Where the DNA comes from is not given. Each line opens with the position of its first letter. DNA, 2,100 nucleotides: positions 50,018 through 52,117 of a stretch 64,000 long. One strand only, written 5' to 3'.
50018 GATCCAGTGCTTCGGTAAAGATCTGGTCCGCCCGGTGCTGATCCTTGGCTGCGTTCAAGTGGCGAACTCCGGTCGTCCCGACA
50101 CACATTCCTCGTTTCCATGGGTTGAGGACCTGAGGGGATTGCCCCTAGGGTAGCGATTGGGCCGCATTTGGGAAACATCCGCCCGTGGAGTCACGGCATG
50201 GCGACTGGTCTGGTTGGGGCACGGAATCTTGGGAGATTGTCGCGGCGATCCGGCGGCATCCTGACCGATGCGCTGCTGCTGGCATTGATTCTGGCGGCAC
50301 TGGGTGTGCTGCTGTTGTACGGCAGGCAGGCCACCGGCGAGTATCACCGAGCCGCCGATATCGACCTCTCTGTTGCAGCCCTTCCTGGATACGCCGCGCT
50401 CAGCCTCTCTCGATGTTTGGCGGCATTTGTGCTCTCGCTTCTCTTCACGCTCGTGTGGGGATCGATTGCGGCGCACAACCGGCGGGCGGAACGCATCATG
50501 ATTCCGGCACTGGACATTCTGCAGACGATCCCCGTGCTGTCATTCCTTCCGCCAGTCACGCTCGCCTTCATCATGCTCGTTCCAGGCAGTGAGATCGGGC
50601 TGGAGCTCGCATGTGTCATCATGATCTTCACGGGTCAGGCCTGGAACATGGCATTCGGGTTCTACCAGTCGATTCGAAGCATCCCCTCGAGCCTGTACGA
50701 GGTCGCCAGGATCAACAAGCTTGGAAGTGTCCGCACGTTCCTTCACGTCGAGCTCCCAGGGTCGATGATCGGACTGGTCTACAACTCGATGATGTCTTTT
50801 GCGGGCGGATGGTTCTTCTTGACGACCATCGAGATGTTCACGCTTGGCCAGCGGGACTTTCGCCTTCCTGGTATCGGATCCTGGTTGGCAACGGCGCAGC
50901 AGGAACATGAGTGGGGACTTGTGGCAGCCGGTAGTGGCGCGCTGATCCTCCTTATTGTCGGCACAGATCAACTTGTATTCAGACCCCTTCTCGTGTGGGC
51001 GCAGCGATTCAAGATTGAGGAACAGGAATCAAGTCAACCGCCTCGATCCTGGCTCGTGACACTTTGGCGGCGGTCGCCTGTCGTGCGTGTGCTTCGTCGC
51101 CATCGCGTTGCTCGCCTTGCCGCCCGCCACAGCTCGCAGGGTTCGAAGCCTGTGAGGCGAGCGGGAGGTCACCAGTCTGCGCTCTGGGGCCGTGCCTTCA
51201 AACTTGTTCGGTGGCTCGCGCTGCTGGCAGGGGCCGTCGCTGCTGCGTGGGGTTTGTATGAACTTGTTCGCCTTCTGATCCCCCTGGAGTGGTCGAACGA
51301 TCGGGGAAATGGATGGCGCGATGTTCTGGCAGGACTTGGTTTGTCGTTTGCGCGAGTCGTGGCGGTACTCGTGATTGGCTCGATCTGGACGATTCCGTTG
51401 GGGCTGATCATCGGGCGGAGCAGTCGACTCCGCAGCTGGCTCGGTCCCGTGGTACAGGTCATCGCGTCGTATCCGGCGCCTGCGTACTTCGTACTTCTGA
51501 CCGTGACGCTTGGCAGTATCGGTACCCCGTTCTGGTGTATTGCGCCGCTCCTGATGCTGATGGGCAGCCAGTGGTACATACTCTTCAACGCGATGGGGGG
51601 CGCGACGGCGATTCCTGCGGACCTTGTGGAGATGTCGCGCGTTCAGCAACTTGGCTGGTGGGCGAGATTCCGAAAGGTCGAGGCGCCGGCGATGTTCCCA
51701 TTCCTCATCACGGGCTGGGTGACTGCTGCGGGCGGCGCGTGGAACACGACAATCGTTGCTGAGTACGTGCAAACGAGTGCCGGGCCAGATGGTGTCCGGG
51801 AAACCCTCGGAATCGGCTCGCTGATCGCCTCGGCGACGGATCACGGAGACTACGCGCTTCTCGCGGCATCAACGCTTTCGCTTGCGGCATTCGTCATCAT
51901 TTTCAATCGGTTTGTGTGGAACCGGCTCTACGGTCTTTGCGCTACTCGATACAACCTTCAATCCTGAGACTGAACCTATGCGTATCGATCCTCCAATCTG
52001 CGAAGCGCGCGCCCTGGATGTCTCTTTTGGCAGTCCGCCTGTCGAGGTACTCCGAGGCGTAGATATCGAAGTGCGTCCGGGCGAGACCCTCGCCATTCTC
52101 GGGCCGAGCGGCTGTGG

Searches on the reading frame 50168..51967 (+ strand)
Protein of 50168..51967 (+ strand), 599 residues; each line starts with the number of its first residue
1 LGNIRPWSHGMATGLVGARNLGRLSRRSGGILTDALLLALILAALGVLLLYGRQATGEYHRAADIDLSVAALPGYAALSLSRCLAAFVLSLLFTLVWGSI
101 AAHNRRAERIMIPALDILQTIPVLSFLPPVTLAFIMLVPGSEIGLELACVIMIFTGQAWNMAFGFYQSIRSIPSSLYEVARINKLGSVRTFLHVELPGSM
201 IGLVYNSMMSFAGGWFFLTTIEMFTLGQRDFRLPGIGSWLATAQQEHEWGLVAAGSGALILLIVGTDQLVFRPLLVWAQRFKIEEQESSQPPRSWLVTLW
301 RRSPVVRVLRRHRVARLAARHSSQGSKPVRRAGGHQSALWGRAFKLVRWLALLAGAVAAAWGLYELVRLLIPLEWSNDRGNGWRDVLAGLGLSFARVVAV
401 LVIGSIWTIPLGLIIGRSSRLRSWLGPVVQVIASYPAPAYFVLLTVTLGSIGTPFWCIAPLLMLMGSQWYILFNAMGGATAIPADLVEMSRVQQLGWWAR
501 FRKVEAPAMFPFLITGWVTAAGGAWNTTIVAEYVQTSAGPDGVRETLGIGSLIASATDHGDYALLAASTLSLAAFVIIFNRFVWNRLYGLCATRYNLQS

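Call 31: search_protein_families(library=pfam, proteins=[window:50168-51967:+], max_evalue=0.00001)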
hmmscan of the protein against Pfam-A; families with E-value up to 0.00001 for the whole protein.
window:50168-51967:+ (599 aa): 1 family
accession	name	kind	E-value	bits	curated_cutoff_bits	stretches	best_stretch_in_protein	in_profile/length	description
PF00528.27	BPD_transp_1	-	2.3e-35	122.4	26.4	2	409-580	2-168/184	Binding-protein-dependent transport system inner membrane component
